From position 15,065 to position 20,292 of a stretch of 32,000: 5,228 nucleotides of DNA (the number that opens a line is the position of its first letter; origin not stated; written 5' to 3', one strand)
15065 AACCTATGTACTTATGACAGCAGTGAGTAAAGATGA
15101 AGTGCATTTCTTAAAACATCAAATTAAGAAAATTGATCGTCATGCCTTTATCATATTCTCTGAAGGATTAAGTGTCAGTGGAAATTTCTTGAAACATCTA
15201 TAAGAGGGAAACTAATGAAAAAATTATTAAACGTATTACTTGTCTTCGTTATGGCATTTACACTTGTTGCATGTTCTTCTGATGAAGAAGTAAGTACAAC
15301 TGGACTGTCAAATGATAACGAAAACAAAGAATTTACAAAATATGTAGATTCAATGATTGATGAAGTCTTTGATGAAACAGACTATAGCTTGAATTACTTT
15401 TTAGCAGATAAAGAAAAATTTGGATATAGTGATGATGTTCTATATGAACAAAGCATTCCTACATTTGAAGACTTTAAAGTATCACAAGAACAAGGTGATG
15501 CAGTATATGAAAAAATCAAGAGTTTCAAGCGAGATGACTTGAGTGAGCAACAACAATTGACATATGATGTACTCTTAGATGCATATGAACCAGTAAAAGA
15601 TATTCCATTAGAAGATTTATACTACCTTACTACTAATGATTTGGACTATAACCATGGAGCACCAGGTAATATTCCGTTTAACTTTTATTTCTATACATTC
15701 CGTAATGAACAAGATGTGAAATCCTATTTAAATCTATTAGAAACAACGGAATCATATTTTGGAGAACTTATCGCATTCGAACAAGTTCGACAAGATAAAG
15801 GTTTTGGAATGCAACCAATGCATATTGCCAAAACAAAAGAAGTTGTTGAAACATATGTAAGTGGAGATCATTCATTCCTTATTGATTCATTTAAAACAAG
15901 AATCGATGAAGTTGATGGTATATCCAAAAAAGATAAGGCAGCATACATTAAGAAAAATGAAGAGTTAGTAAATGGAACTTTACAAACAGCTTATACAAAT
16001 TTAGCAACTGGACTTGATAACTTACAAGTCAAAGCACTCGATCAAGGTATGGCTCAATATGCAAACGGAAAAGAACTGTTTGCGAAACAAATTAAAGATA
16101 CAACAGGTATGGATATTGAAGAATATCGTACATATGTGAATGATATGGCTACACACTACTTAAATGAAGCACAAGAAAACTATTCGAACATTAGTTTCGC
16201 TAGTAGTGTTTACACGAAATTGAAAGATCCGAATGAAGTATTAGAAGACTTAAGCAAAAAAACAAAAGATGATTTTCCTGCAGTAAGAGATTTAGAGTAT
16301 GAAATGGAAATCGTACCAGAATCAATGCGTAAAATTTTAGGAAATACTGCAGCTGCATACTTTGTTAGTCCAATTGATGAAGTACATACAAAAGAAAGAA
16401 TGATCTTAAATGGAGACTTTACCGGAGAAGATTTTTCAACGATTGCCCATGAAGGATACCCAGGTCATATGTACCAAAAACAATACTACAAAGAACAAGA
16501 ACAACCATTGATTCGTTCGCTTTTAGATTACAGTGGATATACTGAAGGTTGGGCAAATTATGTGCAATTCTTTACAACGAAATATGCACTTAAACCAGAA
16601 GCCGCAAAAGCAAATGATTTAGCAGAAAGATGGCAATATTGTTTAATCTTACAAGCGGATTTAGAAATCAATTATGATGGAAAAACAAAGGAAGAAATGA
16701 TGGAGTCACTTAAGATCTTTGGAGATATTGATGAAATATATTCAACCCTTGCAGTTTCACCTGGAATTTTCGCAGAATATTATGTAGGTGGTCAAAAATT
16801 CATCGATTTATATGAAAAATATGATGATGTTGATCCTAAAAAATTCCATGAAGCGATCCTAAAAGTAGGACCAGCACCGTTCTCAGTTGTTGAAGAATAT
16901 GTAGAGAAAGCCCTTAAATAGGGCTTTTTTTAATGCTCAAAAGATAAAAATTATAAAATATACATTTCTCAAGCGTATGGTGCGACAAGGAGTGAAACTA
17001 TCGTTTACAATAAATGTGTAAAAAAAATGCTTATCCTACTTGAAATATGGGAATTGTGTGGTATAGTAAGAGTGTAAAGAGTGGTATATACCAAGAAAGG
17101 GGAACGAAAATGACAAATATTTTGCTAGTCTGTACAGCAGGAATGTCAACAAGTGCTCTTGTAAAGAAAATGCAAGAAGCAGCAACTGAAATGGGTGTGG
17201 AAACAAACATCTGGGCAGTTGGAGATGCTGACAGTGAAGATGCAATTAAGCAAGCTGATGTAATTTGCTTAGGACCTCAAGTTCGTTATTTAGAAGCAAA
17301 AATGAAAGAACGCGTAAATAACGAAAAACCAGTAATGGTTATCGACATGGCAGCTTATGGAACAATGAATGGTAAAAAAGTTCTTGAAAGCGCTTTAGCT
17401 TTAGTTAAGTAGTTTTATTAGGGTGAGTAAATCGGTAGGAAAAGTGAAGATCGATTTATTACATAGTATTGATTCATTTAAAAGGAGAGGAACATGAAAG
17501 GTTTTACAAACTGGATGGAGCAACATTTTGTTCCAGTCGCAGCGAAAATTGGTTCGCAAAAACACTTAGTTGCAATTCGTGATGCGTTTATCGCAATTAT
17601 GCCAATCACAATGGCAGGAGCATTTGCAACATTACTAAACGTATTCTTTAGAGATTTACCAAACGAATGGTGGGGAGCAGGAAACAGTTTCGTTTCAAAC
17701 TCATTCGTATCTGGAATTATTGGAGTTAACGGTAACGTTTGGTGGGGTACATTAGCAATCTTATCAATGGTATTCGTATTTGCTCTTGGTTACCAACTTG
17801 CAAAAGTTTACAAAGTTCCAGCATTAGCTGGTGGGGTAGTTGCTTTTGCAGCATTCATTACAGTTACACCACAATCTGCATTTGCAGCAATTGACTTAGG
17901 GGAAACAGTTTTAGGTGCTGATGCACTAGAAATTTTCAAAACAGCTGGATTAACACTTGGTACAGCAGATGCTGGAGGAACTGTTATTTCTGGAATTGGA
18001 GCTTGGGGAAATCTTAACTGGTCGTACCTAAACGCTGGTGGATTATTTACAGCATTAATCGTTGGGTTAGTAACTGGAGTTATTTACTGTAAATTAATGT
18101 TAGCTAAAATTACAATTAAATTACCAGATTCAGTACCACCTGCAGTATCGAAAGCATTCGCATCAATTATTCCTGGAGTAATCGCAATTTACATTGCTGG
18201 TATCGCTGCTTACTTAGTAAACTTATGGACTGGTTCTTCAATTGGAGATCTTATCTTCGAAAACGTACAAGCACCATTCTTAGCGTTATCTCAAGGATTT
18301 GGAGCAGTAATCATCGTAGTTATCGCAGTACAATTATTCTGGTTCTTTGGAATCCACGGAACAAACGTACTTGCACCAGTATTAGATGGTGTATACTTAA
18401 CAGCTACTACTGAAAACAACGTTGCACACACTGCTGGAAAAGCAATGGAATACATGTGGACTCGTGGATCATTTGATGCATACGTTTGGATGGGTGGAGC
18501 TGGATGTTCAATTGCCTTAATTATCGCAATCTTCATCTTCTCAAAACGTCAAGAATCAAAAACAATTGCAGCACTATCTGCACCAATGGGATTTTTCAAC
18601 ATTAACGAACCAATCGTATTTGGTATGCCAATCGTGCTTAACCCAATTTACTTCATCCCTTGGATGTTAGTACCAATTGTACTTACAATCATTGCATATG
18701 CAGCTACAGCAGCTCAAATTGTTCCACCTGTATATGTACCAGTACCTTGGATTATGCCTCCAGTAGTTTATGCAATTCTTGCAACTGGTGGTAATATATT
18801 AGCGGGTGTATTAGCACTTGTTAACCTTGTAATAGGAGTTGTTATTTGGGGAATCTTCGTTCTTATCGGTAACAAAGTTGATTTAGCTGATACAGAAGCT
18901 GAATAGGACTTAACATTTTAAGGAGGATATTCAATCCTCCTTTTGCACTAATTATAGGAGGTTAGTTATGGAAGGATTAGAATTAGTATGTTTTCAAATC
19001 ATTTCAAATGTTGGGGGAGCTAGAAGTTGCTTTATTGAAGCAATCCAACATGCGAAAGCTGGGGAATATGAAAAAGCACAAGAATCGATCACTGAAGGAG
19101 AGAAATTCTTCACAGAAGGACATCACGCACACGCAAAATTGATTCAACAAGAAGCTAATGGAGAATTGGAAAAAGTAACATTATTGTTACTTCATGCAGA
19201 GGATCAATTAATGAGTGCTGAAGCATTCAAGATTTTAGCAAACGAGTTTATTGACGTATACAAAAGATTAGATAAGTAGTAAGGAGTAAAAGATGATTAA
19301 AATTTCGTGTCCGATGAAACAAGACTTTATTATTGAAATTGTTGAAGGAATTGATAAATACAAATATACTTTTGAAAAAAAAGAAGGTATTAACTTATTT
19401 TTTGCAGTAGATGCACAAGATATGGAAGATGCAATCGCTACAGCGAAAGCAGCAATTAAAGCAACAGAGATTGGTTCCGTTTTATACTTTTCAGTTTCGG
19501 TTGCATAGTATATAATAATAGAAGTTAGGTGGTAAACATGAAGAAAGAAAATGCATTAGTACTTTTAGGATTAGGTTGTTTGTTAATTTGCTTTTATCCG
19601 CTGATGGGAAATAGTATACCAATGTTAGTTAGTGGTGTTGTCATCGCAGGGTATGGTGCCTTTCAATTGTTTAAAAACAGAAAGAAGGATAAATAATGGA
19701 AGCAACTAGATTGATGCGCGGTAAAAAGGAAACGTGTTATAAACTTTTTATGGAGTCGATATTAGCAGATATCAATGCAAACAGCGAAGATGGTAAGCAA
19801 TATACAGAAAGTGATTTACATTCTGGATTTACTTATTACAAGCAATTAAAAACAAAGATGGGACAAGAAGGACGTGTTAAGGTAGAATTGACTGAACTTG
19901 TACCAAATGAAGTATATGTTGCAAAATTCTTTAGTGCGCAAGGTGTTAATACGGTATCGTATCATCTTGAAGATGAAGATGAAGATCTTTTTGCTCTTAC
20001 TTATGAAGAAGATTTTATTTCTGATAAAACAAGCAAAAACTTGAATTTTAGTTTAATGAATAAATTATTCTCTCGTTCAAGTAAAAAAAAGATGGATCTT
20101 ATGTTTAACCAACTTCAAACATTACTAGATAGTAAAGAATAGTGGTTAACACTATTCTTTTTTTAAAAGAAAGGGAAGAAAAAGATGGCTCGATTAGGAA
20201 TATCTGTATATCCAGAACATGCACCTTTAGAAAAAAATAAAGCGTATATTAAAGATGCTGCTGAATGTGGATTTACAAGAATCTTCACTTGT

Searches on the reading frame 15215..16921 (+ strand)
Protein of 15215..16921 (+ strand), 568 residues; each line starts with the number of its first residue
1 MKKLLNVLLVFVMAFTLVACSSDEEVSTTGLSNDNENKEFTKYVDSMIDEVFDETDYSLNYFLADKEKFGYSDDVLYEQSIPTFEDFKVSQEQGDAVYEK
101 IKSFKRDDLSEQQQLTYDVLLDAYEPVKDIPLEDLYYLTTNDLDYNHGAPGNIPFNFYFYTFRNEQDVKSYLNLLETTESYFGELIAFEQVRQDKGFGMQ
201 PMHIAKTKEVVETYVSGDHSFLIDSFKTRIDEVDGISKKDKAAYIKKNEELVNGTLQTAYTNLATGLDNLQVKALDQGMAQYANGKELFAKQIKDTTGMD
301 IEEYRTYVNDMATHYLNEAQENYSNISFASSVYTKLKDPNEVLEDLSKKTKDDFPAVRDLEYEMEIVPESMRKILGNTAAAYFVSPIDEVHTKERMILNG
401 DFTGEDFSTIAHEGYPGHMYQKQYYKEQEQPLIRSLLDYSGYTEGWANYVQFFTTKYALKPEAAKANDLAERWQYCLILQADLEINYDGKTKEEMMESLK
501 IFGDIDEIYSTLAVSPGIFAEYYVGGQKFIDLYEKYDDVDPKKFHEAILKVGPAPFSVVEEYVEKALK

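Call 77: search_protein_families(library=pfam, proteins=[window:15215-16921:+], max_evalue=0.00001)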
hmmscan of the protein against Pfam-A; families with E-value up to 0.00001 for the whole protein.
window:15215-16921:+ (568 aa): 1 family
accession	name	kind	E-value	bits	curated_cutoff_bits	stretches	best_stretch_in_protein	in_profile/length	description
PF05960.17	DUF885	-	2.3e-49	169.9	32.4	1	91-563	28-532/532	Bacterial protein of unknown function (DUF885)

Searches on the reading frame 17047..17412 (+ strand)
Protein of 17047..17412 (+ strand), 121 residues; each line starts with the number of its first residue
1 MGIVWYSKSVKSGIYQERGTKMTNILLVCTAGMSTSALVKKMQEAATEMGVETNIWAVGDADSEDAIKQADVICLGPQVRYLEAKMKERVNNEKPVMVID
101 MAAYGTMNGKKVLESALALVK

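Call 77: search_protein_families(library=pfam, proteins=[window:17047-17412:+], max_evalue=0.00001)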
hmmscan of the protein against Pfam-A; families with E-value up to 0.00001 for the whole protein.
window:17047-17412:+ (121 aa): 1 family
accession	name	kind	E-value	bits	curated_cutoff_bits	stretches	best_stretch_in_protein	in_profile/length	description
PF02302.22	PTS_IIB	-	8.3e-24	84.5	23.6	1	24-114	1-89/90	PTS system, Lactose/Cellobiose specific IIB subunit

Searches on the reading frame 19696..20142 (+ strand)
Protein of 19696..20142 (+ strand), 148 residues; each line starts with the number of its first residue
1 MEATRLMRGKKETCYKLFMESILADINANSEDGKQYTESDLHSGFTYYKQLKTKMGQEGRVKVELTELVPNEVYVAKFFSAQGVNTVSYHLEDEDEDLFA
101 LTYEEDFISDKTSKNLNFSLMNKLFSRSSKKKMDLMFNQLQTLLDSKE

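Call 77: search_protein_families(library=pfam, proteins=[window:19696-20142:+], max_evalue=0.00001)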
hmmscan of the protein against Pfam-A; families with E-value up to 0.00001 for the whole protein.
window:19696-20142:+ (148 aa): 1 family
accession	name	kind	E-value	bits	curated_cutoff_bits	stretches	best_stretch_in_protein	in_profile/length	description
PF11687.14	DUF3284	-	8.1e-23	81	23.7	1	1-126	1-119/119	Domain of unknown function (DUF3284)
